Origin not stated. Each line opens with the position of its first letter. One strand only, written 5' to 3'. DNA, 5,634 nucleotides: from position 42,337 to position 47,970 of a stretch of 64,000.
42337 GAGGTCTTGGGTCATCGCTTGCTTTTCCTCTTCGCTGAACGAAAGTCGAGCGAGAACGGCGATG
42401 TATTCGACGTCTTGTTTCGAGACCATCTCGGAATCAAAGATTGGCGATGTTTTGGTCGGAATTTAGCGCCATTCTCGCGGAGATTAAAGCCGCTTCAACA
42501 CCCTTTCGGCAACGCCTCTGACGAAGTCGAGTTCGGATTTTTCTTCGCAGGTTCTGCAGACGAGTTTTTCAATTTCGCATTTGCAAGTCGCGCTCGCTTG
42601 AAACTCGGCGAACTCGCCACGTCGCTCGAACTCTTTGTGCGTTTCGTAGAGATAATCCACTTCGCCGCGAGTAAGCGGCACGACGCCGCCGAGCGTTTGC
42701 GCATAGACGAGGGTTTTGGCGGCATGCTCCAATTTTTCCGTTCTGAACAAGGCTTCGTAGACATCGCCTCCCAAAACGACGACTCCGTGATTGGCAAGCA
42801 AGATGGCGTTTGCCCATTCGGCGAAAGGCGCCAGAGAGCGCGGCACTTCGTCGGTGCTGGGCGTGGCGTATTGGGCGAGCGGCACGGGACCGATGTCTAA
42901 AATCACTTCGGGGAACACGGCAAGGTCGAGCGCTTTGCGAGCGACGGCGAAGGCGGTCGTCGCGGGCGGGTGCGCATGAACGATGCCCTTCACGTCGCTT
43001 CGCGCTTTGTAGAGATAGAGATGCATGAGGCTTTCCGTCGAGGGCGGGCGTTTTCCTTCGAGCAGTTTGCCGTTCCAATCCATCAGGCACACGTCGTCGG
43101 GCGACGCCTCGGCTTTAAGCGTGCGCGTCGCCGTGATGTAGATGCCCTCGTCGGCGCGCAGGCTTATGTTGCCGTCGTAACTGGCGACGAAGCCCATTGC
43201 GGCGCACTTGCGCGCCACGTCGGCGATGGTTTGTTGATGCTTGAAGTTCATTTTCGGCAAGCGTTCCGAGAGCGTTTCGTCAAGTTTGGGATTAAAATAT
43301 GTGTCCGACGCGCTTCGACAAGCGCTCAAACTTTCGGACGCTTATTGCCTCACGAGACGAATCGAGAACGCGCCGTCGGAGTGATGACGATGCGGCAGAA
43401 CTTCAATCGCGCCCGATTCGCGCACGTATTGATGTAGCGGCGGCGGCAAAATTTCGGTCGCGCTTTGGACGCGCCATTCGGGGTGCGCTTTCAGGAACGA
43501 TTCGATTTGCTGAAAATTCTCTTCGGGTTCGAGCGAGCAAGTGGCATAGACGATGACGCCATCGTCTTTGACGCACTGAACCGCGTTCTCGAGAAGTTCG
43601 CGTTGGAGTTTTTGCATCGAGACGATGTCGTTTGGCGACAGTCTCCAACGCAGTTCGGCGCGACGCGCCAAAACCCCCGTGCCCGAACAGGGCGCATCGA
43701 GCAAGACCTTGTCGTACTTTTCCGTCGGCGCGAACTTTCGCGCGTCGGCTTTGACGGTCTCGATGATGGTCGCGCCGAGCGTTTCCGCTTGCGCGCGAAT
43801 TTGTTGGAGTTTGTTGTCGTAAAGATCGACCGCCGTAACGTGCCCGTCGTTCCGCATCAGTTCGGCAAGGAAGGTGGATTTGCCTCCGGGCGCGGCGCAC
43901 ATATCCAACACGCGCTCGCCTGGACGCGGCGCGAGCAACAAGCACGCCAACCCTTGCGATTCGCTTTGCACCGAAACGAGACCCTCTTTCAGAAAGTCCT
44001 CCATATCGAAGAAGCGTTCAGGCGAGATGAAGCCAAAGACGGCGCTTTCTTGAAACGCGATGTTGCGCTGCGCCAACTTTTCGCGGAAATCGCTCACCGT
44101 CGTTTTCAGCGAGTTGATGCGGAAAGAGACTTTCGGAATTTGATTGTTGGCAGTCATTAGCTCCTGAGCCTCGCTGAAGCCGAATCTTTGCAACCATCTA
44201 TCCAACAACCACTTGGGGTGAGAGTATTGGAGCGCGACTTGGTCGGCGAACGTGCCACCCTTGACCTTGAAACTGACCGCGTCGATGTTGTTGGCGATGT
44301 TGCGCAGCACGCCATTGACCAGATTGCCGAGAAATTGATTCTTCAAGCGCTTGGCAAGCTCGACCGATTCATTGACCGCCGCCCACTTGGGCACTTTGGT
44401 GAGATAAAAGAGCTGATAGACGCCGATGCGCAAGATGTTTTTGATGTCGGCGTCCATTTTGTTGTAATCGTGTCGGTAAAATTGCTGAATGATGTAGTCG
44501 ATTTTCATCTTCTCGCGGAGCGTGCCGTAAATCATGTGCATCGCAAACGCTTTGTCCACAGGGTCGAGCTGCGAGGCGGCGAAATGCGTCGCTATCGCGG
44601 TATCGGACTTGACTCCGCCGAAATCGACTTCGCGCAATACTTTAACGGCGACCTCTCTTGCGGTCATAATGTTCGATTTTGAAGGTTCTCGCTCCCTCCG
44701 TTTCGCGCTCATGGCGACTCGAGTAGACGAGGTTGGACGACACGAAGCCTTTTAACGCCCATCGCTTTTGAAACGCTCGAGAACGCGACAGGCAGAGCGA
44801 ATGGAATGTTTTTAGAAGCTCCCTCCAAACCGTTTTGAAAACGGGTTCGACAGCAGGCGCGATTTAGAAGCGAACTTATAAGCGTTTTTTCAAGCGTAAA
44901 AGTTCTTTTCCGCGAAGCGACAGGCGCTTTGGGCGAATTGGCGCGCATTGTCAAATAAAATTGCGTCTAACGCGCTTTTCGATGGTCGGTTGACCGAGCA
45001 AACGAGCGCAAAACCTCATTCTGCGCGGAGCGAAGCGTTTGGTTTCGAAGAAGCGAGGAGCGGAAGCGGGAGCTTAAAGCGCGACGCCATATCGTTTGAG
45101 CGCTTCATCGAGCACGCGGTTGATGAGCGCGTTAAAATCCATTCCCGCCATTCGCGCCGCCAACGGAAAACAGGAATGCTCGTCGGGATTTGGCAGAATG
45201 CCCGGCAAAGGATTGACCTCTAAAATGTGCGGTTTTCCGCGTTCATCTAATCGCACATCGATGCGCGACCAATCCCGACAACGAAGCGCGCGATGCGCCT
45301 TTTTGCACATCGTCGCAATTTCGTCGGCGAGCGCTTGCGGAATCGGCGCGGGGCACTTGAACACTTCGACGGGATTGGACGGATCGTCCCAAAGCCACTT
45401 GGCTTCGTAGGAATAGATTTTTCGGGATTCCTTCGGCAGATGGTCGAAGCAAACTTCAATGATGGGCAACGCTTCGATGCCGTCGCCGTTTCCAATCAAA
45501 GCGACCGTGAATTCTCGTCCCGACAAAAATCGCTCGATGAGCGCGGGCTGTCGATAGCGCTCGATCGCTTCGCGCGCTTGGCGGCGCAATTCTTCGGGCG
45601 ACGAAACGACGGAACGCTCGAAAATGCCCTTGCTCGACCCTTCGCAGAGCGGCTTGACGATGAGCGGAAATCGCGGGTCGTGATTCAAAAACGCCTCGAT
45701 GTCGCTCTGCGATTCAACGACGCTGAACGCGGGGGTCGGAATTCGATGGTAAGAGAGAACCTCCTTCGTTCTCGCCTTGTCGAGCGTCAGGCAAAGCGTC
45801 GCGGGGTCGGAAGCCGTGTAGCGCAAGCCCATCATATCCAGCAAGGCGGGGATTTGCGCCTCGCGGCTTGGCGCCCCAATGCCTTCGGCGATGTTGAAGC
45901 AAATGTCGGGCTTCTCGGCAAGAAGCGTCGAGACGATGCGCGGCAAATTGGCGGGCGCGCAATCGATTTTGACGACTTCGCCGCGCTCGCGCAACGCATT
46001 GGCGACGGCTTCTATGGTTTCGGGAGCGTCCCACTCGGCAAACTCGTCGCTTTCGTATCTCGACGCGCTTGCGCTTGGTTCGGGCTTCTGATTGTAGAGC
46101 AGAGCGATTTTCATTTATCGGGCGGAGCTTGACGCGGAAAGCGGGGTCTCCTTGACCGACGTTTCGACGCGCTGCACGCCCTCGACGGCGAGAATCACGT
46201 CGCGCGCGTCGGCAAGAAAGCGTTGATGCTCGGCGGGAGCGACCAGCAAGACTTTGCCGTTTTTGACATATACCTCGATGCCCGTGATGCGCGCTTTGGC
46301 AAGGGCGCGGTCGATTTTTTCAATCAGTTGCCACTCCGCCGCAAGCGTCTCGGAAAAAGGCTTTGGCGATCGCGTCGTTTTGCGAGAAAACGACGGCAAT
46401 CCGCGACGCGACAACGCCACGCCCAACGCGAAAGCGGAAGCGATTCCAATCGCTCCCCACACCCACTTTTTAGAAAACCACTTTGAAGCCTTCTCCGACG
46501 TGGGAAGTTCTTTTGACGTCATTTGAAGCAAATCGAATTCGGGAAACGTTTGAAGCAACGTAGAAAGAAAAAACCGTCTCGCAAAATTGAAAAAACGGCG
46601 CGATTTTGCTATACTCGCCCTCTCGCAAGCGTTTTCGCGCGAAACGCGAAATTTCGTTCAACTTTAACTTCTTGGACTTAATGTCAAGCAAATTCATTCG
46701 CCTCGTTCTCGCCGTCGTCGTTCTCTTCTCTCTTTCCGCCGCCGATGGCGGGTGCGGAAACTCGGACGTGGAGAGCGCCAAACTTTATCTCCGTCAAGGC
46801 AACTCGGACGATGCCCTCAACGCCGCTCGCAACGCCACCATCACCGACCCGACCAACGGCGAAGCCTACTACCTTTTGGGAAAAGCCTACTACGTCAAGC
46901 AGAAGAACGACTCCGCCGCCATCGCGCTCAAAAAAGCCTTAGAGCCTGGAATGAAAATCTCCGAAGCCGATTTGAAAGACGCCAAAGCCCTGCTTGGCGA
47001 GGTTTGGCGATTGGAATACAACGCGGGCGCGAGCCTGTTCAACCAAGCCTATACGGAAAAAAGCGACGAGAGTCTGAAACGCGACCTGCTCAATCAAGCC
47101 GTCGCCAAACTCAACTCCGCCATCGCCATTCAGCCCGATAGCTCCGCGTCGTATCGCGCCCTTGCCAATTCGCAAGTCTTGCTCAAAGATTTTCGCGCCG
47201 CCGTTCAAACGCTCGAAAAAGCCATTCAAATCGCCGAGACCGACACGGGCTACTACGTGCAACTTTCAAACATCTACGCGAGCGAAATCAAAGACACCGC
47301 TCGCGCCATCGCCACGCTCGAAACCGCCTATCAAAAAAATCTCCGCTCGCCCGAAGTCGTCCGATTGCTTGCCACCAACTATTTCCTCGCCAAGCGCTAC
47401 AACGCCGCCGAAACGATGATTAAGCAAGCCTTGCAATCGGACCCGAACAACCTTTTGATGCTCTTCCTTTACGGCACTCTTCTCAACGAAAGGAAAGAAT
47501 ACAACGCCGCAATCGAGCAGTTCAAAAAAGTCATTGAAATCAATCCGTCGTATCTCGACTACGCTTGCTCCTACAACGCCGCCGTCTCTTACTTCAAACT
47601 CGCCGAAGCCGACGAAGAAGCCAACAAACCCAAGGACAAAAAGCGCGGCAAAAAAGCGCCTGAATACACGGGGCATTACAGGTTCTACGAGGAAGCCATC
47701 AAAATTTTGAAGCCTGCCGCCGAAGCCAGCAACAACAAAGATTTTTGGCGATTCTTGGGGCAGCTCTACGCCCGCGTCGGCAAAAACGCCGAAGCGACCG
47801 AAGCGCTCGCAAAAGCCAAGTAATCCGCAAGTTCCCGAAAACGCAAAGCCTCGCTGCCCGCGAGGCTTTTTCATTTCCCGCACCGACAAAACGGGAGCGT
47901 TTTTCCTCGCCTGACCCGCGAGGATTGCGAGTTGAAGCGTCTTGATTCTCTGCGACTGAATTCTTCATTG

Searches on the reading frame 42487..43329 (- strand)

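Call 81: search_protein_families(library=pfam, proteins=[window:42487-43329:-], max_evalue=0.00001)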
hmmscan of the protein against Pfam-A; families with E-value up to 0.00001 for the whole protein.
window:42487-43329:- (281 aa): 1 family
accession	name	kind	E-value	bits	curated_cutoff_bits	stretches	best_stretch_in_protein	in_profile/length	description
PF00596.27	Aldolase_II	-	2.7e-41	141.9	22.2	1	33-207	1-182/183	Class II Aldolase and Adducin N-terminal domain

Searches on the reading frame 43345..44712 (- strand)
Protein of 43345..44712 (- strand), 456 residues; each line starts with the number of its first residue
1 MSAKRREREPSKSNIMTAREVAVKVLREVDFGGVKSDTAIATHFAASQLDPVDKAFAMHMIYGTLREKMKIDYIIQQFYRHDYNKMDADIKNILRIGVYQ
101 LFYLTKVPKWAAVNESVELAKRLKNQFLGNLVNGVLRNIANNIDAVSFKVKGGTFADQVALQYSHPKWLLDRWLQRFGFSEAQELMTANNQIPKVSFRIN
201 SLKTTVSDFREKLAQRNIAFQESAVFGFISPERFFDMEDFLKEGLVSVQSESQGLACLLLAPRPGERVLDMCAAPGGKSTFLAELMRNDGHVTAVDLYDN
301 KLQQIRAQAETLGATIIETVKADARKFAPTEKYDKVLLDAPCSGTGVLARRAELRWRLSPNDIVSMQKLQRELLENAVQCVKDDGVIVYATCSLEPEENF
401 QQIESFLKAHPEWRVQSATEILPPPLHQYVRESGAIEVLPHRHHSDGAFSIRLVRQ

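Call 51: search_protein_families(library=ncbifam, proteins=[window:43345-44712:-], max_evalue=1e-8)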
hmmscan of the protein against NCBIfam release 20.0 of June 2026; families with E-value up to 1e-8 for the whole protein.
window:43345-44712:- (456 aa): 11 families
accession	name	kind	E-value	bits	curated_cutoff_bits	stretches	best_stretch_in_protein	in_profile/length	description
NF011494.0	PRK14902.1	equivalog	1.1e-127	426.5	319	1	16-454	3-441/444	16S rRNA (cytosine(967)-C(5))-methyltransferase RsmB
NF011493.0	PRK14901.1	equivalog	3.4e-120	401.9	540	1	16-455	3-445/447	16S rRNA (cytosine(967)-C(5))-methyltransferase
TIGR00563.1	rsmB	equivalog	2.3e-104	349.9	269.05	1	19-454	1-434/437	16S rRNA (cytosine(967)-C(5))-methyltransferase RsmB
NF008149.0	PRK10901.1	equivalog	5.5e-82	276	375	1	15-455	8-432/434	16S rRNA (cytosine(967)-C(5))-methyltransferase RsmB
NF011495.0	PRK14903.1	equivalog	1.8e-68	231.4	503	1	44-411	29-386/431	16S rRNA (cytosine(967)-C(5))-methyltransferase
TIGR00446.1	nop2p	subfamily_domain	1.2e-52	178.8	210.45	1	198-453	2-262/264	NOL1/NOP2/sun family putative RNA methylase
NF041567.1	mtaseRsmF_Thermus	equivalog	1.8e-39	135.6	690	1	195-454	23-289/443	16S rRNA (cytosine(1407)-C(5))-methyltransferase RsmF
NF008898.0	PRK11933.1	equivalog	2.2e-34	118.8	588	1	183-453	27-308/480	16S rRNA (cytosine(1407)-C(5))-methyltransferase RsmF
NF040814.1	tRNA_cyt_mtase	equivalog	1.8e-32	112.6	550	1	194-407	34-249/305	tRNA (cytosine(49)-C(5))-methyltransferase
TIGR01951.1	nusB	equivalog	3.9e-23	82.2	88.35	1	17-142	4-130/131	transcription antitermination factor NusB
NF001223.0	PRK00202.1-1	equivalog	1.3e-11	44.7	131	1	18-141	12-142/146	transcription antitermination factor NusB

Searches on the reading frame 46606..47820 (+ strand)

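Call 51: search_protein_families(library=ncbifam, proteins=[window:46606-47820:+], max_evalue=1e-8)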
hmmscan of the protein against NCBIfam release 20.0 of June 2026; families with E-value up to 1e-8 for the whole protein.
window:46606-47820:+ (405 aa): 4 families
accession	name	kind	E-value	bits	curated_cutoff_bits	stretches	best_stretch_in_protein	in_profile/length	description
NF040959.1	MamA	equivalog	1.7e-22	79.9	200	1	198-317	55-173/204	magnetosome protein MamA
TIGR02917.1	PEP_TPR_lipo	equivalog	1.9e-22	79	312.2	2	157-319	476-637/899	XrtA/PEP-CTERM system TPR-repeat protein PrsT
TIGR02521.1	type_IV_pilW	equivalog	5.4e-15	55.6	154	0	216-339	33-154/234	type IV pilus biogenesis/stability protein PilW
NF008757.0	PRK11788.1-5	equivalog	4e-12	46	363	0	255-319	186-250/388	lipopolysaccharide assembly protein LapB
